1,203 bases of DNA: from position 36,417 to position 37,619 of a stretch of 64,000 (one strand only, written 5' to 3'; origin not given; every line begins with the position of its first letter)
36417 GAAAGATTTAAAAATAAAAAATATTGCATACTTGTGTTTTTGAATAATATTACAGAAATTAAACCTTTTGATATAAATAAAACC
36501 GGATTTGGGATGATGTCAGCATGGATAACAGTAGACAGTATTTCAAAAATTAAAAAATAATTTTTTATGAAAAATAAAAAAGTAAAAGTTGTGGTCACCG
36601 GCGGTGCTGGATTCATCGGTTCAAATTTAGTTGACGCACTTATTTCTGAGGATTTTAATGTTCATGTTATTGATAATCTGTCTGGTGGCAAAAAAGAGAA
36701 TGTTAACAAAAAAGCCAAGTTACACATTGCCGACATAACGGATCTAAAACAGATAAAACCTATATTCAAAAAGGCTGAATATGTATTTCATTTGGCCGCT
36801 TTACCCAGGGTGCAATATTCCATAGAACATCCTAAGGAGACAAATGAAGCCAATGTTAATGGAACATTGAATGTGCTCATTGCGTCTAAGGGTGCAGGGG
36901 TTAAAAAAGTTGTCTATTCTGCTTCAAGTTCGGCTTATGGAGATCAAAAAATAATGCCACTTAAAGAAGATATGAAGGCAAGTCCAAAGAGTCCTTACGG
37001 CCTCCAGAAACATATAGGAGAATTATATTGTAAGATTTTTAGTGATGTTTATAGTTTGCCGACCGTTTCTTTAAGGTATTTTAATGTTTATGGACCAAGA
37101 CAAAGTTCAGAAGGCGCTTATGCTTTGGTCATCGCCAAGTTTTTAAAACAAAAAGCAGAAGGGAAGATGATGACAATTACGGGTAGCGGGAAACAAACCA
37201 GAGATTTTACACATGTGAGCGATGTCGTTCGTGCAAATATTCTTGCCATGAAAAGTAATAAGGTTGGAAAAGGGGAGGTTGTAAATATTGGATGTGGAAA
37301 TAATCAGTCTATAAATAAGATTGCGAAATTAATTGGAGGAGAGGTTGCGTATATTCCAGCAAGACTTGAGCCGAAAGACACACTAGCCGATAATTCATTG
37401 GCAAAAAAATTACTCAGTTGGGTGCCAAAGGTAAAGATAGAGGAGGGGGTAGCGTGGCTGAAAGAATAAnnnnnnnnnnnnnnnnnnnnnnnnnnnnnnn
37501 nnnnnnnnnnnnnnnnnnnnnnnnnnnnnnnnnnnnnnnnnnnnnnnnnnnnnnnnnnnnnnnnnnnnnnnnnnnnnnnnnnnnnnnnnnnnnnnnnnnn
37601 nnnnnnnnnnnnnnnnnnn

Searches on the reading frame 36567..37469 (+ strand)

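Call 11: search_protein_families(library=pfam, proteins=[window:36567-37469:+], max_evalue=0.00001)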
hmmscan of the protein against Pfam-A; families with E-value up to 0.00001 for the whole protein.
window:36567-37469:+ (300 aa): 8 families
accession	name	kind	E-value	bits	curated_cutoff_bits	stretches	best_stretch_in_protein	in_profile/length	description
PF01370.27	Epimerase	-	7.4e-64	215.9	20.9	1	8-242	1-240/240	NAD dependent epimerase/dehydratase family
PF16363.11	GDP_Man_Dehyd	-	3.9e-56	191.3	27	1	10-296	2-330/332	GDP-mannose 4,6 dehydratase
PF01073.25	3Beta_HSD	-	6.1e-30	104.6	22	1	9-230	1-231/280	3-beta hydroxysteroid dehydrogenase/isomerase family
PF02719.21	Polysacc_synt_2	-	2.1e-19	70.3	20.2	1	8-254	1-241/293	Polysaccharide biosynthesis protein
PF04321.23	RmlD_sub_bind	-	5.5e-13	49.1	27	1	7-275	2-246/287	RmlD substrate binding domain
PF07993.18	NAD_binding_4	-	2.4e-09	37.2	20.1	0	62-222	81-256/258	Male sterility protein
PF05368.20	NmrA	-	8.9e-07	29.2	27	1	5-120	2-107/298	NmrA-like family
PF13460.12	NAD_binding_10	-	9e-07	29.4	27.2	1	12-128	1-108/184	NAD(P)H-binding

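Call 67: search_protein_families(library=ncbifam, proteins=[window:36567-37469:+], max_evalue=1e-8)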
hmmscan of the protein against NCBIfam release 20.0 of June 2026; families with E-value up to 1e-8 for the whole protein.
window:36567-37469:+ (300 aa): 26 families (the best 25 are shown)
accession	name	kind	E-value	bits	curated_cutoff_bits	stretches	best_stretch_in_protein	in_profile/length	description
TIGR04180.1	EDH_00030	hypoth_equivalog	7.8e-49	166.3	475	1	8-288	1-295/297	NAD-dependent 4,6-dehydratase LegB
NF011728.1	PRK15181.1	equivalog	5.1e-48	163.9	760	1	7-257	17-279/348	Vi polysaccharide biosynthesis UDP-N-acetylglucosaminuronic acid C-4 epimerase TviC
TIGR01179.1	galE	equivalog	9.1e-48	162.8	262.3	1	7-290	1-312/332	UDP-glucose 4-epimerase GalE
TIGR02197.1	heptose_epim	equivalog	2.5e-38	132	274.6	1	8-257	1-257/316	ADP-glyceromanno-heptose 6-epimerase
TIGR01181.1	dTDP_gluc_dehyt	equivalog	4.5e-37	127.8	365.1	1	7-295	1-304/321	dTDP-glucose 4,6-dehydratase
NF007956.0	PRK10675.1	subfamily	1.1e-28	100.3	394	1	7-265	2-289/338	UDP-glucose 4-epimerase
NF007490.0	PRK10084.1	subfamily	2.6e-24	85.9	649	2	131-249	153-266/361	dTDP-glucose 4,6-dehydratase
NF008360.0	PRK11150.1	equivalog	7.1e-24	84.6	452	1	8-254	2-248/310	ADP-glyceromanno-heptose 6-epimerase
NF007582.0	PRK10217.1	equivalog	6.2e-22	78.2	698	1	7-249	3-259/355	dTDP-glucose 4,6-dehydratase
TIGR01472.1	gmd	equivalog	9.4e-20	71.1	415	1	27-233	34-244/342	GDP-mannose 4,6-dehydratase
NF047922.1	GDPFucSynFcl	equivalog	2.1e-19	70.1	500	1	5-283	2-274/308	GDP-L-fucose synthase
TIGR03466.1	HpnA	hypoth_equivalog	2.3e-18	66.2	367.65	1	7-235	2-224/327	hopanoid-associated sugar epimerase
NF043036.1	ErythonDh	equivalog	1.5e-17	63.8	325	1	7-159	2-164/321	D-erythronate dehydrogenase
NF042422.1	oxyalk_red_OleD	equivalog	1.7e-17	63.8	580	1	7-234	2-221/329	2-alkyl-3-oxoalkanoate reductase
TIGR02622.1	CDP_4_6_dhtase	equivalog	3.5e-16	59.3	278.45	1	5-296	4-324/352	CDP-glucose 4,6-dehydratase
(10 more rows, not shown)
